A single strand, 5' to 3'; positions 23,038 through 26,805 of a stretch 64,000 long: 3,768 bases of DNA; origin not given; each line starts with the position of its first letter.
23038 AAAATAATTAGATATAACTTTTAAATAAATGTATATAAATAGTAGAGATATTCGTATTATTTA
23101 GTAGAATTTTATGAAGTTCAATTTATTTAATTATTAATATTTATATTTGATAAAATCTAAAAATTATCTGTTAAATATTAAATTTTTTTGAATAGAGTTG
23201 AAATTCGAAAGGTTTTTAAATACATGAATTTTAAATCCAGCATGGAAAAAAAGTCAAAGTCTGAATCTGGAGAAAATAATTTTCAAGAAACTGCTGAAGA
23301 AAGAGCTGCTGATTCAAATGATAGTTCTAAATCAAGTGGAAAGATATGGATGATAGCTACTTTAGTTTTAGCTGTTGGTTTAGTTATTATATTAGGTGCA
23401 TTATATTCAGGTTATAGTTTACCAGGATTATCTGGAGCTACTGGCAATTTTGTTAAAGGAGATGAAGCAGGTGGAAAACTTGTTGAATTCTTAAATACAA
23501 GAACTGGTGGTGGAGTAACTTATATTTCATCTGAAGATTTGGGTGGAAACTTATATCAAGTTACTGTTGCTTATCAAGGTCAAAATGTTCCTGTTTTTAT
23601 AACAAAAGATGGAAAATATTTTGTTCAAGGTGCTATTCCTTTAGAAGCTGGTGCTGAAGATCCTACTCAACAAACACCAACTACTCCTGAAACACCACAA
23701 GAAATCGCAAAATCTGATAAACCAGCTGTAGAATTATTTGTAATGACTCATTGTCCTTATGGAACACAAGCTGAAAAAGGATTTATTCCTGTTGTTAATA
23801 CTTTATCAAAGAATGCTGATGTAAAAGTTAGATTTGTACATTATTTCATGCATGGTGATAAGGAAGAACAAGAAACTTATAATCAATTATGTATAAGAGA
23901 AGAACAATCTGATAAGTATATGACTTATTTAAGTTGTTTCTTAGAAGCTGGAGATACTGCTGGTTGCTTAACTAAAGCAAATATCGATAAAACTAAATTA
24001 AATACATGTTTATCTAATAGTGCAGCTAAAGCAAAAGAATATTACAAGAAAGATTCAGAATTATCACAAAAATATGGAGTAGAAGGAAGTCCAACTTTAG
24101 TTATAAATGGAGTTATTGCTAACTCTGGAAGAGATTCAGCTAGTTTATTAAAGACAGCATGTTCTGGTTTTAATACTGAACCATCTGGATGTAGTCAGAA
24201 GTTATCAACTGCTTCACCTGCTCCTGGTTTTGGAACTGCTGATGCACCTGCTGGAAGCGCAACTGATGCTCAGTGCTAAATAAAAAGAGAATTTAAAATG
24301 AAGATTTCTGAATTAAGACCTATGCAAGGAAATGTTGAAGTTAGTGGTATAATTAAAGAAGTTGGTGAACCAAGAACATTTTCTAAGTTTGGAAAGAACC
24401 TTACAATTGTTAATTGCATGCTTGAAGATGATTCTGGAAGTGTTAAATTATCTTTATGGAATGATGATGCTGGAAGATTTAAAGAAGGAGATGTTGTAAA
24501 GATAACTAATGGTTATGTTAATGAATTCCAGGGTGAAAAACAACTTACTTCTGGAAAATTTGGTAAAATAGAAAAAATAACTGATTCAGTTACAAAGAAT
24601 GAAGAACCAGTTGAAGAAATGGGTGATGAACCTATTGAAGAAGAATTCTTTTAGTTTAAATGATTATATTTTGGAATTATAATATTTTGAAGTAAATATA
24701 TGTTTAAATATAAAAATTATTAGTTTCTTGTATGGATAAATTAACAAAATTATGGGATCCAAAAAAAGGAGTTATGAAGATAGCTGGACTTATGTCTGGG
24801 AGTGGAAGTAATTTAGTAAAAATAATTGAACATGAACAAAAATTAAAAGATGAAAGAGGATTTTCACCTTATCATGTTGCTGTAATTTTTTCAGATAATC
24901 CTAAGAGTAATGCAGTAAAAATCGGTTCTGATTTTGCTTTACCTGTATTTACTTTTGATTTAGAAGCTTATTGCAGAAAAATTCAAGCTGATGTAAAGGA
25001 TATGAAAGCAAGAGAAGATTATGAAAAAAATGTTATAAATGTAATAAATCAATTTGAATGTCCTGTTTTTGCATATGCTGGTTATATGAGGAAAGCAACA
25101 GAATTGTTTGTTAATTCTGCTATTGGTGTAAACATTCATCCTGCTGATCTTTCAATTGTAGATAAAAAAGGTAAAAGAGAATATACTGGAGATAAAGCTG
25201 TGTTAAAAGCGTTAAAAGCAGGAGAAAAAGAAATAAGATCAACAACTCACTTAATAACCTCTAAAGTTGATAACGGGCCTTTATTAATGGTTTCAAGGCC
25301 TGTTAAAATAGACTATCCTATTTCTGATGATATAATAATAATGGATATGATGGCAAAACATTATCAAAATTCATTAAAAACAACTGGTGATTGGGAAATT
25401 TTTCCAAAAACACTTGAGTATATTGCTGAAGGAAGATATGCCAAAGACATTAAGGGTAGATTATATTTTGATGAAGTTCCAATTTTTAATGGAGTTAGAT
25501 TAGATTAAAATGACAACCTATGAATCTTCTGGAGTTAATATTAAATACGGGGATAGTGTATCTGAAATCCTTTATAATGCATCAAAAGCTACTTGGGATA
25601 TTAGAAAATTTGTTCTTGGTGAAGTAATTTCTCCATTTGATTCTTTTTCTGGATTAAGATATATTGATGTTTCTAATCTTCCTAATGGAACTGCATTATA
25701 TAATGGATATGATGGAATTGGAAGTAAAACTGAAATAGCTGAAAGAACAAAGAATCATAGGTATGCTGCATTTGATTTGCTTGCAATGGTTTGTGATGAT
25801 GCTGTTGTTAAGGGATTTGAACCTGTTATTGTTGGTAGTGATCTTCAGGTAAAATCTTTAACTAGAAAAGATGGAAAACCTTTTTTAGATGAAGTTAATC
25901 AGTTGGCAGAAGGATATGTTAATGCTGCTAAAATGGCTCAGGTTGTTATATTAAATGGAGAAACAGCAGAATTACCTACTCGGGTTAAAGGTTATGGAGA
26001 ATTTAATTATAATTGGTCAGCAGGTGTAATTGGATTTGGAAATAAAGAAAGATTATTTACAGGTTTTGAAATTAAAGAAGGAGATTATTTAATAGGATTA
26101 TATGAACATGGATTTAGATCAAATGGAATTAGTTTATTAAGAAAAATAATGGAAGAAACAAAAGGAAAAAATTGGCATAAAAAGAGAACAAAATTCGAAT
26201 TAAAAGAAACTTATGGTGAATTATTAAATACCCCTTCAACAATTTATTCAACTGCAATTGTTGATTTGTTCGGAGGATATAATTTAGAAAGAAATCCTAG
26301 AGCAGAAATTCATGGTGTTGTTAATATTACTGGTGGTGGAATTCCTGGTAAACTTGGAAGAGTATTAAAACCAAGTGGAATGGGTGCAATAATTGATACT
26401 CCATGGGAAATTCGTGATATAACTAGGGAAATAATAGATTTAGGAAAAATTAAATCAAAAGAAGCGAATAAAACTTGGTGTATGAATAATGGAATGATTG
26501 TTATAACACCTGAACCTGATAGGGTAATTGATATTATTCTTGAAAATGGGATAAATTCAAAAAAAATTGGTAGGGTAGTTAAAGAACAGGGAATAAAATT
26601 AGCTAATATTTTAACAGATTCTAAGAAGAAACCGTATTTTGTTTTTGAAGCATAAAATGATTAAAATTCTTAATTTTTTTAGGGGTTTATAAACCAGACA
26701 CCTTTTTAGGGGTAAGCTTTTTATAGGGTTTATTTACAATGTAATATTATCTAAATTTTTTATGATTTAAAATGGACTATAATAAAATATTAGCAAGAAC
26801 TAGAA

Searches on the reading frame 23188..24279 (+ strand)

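Call 34: search_protein_families(library=pfam, proteins=[window:23188-24279:+], max_evalue=0.001)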
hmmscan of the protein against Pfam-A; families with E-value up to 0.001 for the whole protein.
window:23188-24279:+ (363 aa): 3 families
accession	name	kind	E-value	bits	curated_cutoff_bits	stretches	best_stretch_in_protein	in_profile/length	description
PF01323.26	DSBA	-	2.4e-06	27.9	25.6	1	254-323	122-188/191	DSBA-like thioredoxin domain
PF13462.12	Thioredoxin_4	-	1.3e-05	25.9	23.2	1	180-317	16-156/165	Thioredoxin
PF13098.12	Thioredoxin_2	-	0.00017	22.3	27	0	174-306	2-81/104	Thioredoxin-like domain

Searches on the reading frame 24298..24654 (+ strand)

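Call 36: search_protein_families(library=ncbifam, proteins=[window:24298-24654:+], max_evalue=0.001)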
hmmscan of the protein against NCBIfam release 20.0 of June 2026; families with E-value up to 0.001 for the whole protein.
window:24298-24654:+ (118 aa): 16 families
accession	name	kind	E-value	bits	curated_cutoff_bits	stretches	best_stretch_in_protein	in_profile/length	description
NF005050.0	PRK06461.1-4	equivalog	1e-21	77.6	176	1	2-108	7-114/151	single-stranded DNA-binding protein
NF005049.0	PRK06461.1-3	equivalog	6.8e-21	75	188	1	2-106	6-111/144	single-stranded DNA-binding protein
NF005051.0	PRK06461.1-5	equivalog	1e-16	61.3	235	1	2-104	4-106/146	single-stranded DNA-binding protein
NF005048.0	PRK06461.1-1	equivalog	1.5e-14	54.6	230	1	2-96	4-98/148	single-stranded DNA-binding protein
NF005554.0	PRK07218.1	equivalog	7.6e-13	48.2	447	1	2-103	60-158/423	Single-stranded DNA binding protein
NF009034.0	PRK12366.1-5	equivalog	1.7e-12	46.6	789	1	37-97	431-492/642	replication factor A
NF009032.0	PRK12366.1-3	equivalog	8e-12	44.2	773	1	2-95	63-160/651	replication factor A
NF005551.0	PRK07211.1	equivalog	8.3e-12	45.1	575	1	4-100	165-265/485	single-stranded DNA binding protein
NF009030.0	PRK12366.1-1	equivalog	1e-10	40.7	1147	1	2-97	74-174/796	replication factor A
NF012035.0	PRK15491.1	equivalog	1e-09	38.1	362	1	2-103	168-275/374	replication factor A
NF009031.0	PRK12366.1-2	equivalog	2.2e-09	36.4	767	1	3-96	70-165/647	replication factor A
TIGR00617.1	rpa1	subfamily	1e-07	30.9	334.2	1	2-80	300-385/608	replication factor-a protein 1 (rpa1)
NF011288.0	PRK14699.1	equivalog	2.7e-07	29.8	544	1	2-102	168-274/484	replication factor A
NF004998.0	PRK06386.1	equivalog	1.1e-05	24.9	556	1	1-101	108-204/358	replication factor A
NF005553.0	PRK07217.1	subfamily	0.00012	21.6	353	1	41-106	107-173/311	replication factor A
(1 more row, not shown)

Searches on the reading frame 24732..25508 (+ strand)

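Call 34: search_protein_families(library=pfam, proteins=[window:24732-25508:+], max_evalue=0.001)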
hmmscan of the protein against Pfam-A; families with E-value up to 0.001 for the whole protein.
window:24732-25508:+ (258 aa): 1 family
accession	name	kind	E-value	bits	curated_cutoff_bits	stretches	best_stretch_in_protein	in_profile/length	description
PF00551.24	Formyl_trans_N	-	2.4e-14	53.9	26.1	1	15-189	1-153/181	Formyl transferase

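Call 36: search_protein_families(library=ncbifam, proteins=[window:24732-25508:+], max_evalue=0.001)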
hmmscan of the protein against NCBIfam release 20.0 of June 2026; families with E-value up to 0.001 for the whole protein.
window:24732-25508:+ (258 aa): 3 families
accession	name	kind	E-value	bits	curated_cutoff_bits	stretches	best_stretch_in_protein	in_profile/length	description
TIGR00639.1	PurN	equivalog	4.1e-21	75.4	150.1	1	15-193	1-156/192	phosphoribosylglycinamide formyltransferase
TIGR00655.1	PurU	equivalog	1.1e-05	25.2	285.95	1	90-187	141-232/280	formyltetrahydrofolate deformylase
NF004684.0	PRK06027.1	subfamily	7.6e-05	22.5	223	1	91-186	147-236/286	formyltetrahydrofolate deformylase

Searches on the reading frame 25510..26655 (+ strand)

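Call 34: search_protein_families(library=pfam, proteins=[window:25510-26655:+], max_evalue=0.001)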
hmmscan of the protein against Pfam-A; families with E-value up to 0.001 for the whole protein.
window:25510-26655:+ (381 aa): 2 families
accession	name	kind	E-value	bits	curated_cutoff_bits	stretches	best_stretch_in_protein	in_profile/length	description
PF02769.27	AIRS_C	-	8e-14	52.5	23.1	1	189-364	1-153/156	AIR synthase related protein, C-terminal domain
PF00586.29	AIRS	-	6.7e-06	26.9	24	1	57-161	9-97/112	AIR synthase related protein, N-terminal domain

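Call 36: search_protein_families(library=ncbifam, proteins=[window:25510-26655:+], max_evalue=0.001)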
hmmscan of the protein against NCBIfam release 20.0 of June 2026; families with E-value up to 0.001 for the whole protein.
window:25510-26655:+ (381 aa): 1 family
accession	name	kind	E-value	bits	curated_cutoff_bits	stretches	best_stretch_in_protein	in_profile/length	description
TIGR00878.1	purM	equivalog_domain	4.1e-51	174.1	236.35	1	3-358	2-331/332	phosphoribosylformylglycinamidine cyclo-ligase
